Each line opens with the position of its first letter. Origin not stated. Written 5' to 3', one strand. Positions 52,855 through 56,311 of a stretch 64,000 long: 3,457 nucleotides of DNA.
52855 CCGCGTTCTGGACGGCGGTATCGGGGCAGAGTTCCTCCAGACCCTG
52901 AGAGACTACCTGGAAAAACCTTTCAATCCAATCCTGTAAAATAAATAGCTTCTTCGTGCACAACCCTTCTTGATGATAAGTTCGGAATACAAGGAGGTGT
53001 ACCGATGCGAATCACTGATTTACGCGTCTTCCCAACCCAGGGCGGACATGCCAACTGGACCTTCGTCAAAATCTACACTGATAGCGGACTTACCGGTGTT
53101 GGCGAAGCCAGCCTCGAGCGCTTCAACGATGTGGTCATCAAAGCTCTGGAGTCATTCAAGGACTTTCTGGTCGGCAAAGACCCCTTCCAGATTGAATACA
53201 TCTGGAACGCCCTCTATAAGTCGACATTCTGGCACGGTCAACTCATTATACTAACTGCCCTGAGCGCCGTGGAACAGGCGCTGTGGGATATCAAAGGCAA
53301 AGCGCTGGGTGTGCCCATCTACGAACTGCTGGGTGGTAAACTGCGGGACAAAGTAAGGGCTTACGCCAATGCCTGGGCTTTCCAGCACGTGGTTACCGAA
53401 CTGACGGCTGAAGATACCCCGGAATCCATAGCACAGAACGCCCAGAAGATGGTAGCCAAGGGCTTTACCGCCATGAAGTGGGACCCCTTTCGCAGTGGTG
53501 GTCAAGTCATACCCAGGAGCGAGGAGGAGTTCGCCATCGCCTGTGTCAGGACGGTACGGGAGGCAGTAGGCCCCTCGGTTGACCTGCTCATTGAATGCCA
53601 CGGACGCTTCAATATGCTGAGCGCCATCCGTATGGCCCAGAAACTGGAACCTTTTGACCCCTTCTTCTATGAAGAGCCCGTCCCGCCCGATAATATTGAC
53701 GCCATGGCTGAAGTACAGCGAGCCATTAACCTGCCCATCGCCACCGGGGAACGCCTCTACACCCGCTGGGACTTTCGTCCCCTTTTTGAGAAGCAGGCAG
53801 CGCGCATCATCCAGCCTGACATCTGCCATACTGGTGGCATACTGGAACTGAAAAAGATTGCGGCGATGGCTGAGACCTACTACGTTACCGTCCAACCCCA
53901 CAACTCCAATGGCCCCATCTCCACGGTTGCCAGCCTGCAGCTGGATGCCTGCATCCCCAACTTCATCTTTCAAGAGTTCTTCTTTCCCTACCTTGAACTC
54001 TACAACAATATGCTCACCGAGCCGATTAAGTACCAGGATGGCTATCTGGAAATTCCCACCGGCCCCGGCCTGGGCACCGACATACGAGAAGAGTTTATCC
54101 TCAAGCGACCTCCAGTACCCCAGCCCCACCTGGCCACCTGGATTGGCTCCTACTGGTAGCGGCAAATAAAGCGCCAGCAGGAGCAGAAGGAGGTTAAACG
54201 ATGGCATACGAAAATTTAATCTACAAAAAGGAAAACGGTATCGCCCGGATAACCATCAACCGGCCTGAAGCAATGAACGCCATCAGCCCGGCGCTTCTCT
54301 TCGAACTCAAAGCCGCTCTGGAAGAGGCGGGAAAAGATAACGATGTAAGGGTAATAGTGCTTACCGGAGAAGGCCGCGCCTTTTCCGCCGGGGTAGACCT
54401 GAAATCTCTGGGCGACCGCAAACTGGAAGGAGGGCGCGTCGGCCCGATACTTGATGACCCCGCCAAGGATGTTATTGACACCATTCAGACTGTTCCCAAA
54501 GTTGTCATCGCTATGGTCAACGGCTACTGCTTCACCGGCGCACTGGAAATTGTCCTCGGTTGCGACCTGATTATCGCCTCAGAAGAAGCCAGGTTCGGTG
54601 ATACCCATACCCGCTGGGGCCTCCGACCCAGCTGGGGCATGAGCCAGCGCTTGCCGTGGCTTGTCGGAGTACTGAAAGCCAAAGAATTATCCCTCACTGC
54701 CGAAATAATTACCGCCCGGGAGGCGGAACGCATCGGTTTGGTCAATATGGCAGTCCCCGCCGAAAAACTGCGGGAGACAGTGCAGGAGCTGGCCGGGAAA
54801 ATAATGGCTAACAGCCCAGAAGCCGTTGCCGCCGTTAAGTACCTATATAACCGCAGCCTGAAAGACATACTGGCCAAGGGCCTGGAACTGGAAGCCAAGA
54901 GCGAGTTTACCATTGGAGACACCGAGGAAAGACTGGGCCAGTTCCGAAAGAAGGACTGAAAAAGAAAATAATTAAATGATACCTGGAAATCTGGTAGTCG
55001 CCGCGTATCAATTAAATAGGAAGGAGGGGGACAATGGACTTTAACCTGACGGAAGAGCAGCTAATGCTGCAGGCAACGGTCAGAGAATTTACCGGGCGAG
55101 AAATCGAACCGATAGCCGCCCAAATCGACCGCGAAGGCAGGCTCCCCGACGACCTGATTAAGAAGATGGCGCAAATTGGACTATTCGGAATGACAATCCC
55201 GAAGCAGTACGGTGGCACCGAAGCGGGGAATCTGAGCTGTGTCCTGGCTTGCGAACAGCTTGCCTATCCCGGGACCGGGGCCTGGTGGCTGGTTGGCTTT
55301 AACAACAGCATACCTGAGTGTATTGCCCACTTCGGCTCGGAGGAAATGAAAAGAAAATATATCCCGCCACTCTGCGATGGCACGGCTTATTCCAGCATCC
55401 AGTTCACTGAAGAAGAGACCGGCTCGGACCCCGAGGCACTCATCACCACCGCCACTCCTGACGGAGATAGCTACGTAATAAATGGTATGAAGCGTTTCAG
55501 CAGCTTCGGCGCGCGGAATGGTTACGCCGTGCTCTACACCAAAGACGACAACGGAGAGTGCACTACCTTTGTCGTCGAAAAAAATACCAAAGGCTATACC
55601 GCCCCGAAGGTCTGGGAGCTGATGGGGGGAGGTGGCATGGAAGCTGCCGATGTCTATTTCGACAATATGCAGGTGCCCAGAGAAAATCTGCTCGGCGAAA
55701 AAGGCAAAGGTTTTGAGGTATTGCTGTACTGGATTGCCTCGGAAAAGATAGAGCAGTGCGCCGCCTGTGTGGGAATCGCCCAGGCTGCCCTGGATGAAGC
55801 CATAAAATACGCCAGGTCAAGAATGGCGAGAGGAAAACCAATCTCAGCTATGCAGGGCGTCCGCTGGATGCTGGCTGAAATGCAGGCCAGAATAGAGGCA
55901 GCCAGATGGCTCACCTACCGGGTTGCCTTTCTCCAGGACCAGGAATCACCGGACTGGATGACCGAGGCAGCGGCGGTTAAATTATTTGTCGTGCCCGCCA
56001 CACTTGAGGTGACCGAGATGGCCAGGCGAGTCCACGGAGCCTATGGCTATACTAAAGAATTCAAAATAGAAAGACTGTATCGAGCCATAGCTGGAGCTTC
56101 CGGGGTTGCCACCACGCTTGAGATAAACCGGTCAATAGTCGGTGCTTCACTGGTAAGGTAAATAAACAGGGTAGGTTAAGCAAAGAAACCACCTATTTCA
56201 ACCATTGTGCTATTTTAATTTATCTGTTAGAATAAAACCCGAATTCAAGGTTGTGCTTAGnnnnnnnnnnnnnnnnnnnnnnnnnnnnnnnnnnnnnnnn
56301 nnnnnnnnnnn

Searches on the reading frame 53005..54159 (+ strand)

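Call 28: search_protein_families(library=pfam, proteins=[window:53005-54159:+], max_evalue=1e-8)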
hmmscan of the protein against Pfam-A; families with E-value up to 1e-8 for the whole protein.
window:53005-54159:+ (384 aa): 2 families
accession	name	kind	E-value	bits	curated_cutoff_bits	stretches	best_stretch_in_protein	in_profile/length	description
PF13378.12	MR_MLE_C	-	2.6e-73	246.8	29.4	1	142-363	2-218/219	Enolase C-terminal domain-like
PF02746.21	MR_MLE_N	-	2.1e-19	70.3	22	1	15-110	25-117/117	Mandelate racemase / muconate lactonizing enzyme, N-terminal domain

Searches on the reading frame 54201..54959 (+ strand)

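Call 28: search_protein_families(library=pfam, proteins=[window:54201-54959:+], max_evalue=1e-8)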
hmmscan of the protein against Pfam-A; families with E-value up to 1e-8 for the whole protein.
window:54201-54959:+ (252 aa): 2 families
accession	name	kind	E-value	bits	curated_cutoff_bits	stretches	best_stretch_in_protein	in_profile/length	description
PF00378.25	ECH_1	-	3.7e-58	197.2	27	1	10-236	2-225/251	Enoyl-CoA hydratase/isomerase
PF16113.10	ECH_2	-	8e-27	95.1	27.2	1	15-204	2-191/335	Enoyl-CoA hydratase/isomerase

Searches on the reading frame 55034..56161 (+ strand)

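Call 28: search_protein_families(library=pfam, proteins=[window:55034-56161:+], max_evalue=1e-8)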
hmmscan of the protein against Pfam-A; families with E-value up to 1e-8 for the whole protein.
window:55034-56161:+ (375 aa): 4 families
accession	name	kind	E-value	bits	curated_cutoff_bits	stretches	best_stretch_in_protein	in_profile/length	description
PF02771.21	Acyl-CoA_dh_N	-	5.7e-33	114.1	22.9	1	6-116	1-112/113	Acyl-CoA dehydrogenase, N-terminal domain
PF00441.29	Acyl-CoA_dh_1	-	1.4e-31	110.1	22.4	1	224-373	1-149/150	Acyl-CoA dehydrogenase, C-terminal domain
PF02770.24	Acyl-CoA_dh_M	-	8.1e-18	64.8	33.3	1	122-212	2-97/97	Acyl-CoA dehydrogenase, middle domain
PF08028.16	Acyl-CoA_dh_2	-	9.7e-16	58.7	22.7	1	241-352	3-123/134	Acyl-CoA dehydrogenase, C-terminal domain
